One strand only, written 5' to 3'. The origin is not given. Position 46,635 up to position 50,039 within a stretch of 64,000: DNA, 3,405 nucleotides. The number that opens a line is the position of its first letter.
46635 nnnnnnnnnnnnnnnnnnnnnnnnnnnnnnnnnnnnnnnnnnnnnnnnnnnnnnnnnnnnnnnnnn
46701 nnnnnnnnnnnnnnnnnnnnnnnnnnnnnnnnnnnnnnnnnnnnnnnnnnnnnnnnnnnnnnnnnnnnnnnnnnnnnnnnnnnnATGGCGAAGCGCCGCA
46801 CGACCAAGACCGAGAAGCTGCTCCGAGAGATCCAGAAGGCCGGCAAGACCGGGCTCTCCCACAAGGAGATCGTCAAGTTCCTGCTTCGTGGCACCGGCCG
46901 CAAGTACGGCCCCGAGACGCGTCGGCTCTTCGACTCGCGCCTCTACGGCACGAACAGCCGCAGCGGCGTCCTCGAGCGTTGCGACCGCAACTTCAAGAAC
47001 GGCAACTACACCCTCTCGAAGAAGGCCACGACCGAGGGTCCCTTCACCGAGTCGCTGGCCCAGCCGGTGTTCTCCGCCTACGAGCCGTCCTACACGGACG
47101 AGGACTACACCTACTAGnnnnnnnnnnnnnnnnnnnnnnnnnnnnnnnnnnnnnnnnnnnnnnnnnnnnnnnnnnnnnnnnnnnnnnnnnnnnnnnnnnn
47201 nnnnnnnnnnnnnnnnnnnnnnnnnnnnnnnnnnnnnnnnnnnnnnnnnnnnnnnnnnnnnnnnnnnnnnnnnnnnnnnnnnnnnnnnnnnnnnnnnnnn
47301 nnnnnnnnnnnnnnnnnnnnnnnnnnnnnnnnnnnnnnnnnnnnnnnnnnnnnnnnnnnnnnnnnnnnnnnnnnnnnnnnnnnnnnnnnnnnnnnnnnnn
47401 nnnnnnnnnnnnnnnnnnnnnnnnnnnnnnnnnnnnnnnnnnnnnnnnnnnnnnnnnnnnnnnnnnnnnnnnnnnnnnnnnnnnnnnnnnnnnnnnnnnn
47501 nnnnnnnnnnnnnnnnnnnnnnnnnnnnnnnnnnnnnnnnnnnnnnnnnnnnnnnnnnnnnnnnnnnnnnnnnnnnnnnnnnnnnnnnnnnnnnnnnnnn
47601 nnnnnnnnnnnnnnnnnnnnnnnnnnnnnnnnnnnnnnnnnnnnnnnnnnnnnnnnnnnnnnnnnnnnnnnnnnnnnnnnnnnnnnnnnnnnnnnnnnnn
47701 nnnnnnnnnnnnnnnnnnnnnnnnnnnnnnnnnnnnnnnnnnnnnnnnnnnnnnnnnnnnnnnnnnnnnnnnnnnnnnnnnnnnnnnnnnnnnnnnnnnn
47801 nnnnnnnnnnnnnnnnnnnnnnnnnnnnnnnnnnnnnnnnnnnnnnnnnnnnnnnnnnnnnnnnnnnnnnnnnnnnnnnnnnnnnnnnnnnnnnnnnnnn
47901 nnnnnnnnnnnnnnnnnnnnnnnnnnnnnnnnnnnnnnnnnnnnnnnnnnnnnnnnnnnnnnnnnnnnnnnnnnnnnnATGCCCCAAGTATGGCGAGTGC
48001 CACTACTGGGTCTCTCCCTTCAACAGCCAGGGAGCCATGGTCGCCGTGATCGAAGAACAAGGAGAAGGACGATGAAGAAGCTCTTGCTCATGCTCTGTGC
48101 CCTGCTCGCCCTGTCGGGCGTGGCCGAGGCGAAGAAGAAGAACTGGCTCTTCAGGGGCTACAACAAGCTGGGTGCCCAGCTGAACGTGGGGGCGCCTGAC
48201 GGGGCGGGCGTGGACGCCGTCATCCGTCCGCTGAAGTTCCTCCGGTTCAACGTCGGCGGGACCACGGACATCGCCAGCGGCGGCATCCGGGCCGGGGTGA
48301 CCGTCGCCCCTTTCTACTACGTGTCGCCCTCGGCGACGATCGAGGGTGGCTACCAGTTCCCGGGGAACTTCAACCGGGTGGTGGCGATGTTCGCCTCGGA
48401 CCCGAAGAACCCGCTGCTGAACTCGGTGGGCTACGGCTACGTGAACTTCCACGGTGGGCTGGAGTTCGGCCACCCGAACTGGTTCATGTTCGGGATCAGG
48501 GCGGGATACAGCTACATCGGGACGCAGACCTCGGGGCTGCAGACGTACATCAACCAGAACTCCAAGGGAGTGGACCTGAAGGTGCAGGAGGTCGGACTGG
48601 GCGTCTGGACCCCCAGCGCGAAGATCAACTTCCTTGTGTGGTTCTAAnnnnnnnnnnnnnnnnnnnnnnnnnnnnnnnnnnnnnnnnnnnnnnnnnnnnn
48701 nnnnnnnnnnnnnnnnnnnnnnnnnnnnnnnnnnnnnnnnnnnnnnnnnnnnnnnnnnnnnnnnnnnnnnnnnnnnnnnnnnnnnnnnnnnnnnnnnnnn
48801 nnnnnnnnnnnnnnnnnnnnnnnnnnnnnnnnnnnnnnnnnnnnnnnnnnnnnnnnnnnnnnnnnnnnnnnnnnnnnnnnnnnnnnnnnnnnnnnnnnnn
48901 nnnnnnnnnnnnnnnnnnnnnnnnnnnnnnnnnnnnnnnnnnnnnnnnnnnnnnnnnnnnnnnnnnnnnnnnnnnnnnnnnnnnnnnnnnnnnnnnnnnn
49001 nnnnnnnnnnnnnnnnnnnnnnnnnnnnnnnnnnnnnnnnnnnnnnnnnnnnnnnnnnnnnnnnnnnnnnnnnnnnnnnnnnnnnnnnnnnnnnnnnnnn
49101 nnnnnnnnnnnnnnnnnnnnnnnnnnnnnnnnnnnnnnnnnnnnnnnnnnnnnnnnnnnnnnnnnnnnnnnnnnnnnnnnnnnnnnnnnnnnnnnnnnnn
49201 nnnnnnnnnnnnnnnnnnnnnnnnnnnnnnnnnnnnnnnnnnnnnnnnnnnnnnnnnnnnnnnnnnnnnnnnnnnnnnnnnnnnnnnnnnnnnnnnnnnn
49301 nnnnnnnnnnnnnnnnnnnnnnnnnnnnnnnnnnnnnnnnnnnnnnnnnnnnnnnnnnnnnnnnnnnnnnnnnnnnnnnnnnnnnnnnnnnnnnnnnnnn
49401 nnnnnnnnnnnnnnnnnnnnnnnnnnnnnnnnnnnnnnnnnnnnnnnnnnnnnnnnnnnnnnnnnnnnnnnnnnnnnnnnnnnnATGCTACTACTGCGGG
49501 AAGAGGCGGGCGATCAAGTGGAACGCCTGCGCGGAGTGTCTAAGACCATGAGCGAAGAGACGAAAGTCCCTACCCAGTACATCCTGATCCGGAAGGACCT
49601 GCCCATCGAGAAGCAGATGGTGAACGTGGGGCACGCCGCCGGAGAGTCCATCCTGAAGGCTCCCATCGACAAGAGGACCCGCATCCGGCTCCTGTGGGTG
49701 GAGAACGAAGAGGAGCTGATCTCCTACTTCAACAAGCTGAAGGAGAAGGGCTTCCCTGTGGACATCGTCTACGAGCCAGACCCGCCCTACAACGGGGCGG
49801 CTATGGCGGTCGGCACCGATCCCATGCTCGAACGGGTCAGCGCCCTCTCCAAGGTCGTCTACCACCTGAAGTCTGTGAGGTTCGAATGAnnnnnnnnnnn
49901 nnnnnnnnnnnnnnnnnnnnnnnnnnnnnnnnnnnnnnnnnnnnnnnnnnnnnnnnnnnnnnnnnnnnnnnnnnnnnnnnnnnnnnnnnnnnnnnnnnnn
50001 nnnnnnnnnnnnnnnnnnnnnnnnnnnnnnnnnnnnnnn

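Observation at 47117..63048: Class A phage promoter family: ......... then exactly 21 nt then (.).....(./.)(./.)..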

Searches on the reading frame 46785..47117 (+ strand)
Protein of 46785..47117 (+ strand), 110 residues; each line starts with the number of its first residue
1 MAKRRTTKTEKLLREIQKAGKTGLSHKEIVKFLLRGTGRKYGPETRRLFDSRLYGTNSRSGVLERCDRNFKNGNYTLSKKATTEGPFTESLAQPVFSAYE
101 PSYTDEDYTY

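Call 43: search_protein_families(library=pfam, proteins=[window:46785-47117:+], max_evalue=0.01)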
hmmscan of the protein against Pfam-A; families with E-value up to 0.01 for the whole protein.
window:46785-47117:+ (110 aa): 0 families

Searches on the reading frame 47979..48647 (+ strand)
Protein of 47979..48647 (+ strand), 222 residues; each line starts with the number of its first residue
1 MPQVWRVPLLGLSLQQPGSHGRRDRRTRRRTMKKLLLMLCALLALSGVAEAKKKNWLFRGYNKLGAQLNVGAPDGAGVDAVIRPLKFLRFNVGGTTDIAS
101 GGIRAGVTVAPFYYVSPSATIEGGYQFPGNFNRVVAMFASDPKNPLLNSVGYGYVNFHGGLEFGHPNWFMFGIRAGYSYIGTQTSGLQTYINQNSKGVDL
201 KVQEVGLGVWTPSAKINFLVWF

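Call 9: search_protein_families(library=pfam, proteins=[window:47979-48647:+])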
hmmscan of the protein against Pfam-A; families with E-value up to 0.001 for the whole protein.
window:47979-48647:+ (222 aa): 0 families

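Call 20: search_protein_families(library=phrogs, proteins=[window:48072-48647:+], max_evalue=0.01)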
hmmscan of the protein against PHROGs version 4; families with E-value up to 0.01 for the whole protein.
window:48072-48647:+ (191 aa): 0 families

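Call 45: search_protein_families(library=pfam, proteins=[window:48072-48647:+], max_evalue=0.01)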
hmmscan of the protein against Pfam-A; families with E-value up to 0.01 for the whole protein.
window:48072-48647:+ (191 aa): 0 families

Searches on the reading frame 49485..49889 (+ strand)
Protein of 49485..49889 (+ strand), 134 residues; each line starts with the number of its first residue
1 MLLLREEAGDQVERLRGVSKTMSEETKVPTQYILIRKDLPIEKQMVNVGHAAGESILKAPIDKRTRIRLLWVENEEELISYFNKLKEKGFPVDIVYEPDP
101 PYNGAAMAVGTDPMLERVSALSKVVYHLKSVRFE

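Call 43: search_protein_families(library=pfam, proteins=[window:49485-49889:+], max_evalue=0.01)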
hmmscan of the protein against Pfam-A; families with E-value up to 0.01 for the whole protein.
window:49485-49889:+ (134 aa): 1 family
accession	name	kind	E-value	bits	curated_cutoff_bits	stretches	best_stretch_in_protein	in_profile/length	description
PF01981.21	PTH2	-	0.0016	19.1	23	1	31-129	3-113/115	Peptidyl-tRNA hydrolase PTH2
